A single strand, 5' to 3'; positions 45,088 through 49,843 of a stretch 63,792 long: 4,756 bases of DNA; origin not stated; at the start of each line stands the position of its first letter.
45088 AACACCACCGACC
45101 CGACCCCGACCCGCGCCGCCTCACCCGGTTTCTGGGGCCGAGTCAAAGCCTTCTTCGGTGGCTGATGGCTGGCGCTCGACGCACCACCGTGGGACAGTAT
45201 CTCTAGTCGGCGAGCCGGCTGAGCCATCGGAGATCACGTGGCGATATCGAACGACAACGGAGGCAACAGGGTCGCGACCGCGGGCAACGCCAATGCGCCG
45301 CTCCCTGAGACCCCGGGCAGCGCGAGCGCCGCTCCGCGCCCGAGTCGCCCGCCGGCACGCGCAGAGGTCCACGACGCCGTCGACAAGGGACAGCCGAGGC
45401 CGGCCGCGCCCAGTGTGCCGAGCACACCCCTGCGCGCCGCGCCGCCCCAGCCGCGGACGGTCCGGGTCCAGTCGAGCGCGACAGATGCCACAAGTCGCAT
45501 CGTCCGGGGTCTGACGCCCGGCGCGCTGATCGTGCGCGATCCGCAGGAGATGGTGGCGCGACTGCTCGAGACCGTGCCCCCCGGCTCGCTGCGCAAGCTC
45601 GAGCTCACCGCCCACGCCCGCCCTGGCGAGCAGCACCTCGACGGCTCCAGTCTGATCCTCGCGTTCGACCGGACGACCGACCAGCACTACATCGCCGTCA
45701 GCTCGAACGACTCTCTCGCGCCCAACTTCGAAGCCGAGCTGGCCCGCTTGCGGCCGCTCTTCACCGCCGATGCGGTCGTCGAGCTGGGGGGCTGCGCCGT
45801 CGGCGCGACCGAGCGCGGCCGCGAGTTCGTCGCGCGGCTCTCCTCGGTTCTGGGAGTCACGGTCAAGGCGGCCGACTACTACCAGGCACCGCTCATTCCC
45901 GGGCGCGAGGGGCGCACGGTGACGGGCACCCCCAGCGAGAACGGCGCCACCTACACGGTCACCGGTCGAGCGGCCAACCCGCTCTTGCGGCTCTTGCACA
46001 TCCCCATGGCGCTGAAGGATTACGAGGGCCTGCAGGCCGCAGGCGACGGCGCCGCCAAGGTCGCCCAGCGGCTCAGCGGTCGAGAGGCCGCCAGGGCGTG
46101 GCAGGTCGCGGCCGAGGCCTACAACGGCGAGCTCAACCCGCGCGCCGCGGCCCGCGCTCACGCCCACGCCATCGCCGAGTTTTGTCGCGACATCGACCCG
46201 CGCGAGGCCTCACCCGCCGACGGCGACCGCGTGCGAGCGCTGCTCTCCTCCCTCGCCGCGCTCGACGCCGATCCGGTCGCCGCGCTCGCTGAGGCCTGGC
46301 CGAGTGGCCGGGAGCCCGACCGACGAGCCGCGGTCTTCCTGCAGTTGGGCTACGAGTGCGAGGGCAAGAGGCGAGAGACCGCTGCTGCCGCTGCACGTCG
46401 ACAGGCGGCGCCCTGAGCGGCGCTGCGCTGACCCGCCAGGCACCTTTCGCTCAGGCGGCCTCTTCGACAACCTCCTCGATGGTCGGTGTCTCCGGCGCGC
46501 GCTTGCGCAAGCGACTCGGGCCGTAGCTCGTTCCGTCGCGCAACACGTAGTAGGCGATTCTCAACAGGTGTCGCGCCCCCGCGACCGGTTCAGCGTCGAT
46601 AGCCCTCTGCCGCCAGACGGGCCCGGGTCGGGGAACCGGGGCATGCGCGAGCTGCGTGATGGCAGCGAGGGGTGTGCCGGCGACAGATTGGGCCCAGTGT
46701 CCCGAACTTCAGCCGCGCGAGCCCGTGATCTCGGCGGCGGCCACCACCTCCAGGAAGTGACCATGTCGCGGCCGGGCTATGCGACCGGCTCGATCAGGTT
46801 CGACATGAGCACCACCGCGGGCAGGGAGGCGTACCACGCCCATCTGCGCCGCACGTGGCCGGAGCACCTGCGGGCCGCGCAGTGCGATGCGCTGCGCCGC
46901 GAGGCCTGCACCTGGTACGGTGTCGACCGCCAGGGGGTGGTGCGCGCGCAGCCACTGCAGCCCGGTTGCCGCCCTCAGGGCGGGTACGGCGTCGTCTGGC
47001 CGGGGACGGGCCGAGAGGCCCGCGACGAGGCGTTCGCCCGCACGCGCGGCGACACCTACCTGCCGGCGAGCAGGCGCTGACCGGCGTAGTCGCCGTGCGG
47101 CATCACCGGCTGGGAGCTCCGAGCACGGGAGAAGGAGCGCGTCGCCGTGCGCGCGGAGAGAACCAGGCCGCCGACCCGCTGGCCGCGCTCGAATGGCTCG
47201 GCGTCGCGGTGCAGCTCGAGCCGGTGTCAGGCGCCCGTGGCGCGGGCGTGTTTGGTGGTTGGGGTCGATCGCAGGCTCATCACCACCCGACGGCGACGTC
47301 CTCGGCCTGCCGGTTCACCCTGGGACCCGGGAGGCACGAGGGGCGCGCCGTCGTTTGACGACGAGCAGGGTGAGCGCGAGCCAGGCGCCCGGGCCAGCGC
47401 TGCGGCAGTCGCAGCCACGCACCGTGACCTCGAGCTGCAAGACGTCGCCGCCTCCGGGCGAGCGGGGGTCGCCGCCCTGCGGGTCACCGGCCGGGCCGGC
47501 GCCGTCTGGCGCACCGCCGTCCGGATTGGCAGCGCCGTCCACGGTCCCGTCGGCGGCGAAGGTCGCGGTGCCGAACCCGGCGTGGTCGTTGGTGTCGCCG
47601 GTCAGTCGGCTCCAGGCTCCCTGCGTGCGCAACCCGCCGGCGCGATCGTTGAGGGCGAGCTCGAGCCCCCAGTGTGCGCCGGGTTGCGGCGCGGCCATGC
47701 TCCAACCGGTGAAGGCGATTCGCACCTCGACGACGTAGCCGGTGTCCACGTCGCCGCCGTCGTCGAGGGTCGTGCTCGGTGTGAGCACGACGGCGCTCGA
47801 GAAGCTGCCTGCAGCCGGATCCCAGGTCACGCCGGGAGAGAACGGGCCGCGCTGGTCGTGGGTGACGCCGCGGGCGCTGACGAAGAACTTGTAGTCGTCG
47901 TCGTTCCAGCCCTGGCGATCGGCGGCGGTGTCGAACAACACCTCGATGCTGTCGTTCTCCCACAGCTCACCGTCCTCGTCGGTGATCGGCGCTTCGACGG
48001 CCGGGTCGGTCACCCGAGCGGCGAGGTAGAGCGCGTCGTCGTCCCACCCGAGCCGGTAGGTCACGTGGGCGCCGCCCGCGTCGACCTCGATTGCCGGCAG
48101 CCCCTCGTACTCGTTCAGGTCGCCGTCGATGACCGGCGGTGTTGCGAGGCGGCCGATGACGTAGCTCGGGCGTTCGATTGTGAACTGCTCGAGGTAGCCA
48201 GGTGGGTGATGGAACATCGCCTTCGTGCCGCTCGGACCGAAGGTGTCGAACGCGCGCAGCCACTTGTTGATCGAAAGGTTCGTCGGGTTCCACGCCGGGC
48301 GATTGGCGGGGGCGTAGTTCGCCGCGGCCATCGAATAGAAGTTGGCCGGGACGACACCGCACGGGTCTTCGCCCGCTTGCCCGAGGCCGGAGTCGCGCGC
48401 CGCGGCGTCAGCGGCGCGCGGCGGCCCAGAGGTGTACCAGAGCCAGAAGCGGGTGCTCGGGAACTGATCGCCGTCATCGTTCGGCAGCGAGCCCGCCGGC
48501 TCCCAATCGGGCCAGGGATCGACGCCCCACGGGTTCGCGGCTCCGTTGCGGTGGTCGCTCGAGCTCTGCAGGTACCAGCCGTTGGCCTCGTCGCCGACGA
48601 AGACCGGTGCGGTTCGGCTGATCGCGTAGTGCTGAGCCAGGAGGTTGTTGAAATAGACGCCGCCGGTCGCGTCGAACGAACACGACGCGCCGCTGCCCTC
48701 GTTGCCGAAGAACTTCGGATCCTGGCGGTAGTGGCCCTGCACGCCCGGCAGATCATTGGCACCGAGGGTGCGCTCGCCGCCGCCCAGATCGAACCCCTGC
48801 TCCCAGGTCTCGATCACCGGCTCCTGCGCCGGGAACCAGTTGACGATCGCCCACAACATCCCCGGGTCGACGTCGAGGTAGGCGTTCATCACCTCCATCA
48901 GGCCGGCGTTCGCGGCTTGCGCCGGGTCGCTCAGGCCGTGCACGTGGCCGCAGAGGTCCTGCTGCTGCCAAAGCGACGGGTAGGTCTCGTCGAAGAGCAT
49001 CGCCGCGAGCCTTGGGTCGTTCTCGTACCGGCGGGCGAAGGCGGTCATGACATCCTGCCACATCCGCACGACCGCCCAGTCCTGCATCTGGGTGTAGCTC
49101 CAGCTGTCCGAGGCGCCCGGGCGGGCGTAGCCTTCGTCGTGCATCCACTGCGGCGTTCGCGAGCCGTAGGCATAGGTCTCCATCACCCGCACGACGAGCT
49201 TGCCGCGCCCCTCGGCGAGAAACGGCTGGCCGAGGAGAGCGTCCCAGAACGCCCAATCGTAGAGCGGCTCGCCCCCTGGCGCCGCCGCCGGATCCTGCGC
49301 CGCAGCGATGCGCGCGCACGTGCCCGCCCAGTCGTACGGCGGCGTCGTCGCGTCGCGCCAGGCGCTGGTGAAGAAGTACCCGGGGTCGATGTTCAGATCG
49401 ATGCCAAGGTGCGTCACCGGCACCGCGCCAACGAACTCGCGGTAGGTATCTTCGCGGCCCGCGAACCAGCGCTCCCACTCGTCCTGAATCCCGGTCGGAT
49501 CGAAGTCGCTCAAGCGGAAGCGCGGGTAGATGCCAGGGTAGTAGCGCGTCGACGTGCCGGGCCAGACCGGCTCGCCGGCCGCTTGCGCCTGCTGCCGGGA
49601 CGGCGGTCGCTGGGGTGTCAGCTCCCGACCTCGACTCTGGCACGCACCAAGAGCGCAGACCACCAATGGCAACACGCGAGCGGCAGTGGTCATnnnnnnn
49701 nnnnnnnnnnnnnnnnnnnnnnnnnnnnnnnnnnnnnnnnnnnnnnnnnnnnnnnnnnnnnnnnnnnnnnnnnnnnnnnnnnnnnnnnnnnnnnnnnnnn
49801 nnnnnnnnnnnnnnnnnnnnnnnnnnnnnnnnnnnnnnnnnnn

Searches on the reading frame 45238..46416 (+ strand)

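Call 25: search_protein_families(library=pfam, max_evalue=0.01, proteins=[window:45238-46416:+])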
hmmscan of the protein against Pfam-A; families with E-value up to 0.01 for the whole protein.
window:45238-46416:+ (392 aa): 1 family
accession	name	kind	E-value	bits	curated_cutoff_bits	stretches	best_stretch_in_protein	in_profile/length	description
PF14252.11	DUF4347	-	2e-08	34.6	24.6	1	156-213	75-125/164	Domain of unknown function (DUF4347)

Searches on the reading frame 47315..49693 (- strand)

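Call 38: search_protein_families(library=pfam, max_evalue=0.001, proteins=[window:47315-49693:-])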
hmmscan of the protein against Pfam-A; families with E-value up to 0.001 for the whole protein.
window:47315-49693:- (792 aa): 1 family
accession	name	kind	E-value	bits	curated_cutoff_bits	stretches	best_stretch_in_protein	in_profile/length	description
PF06452.16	CBM9_1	-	2.8e-17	63.7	23.4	1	538-711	27-181/185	Carbohydrate family 9 binding domain-like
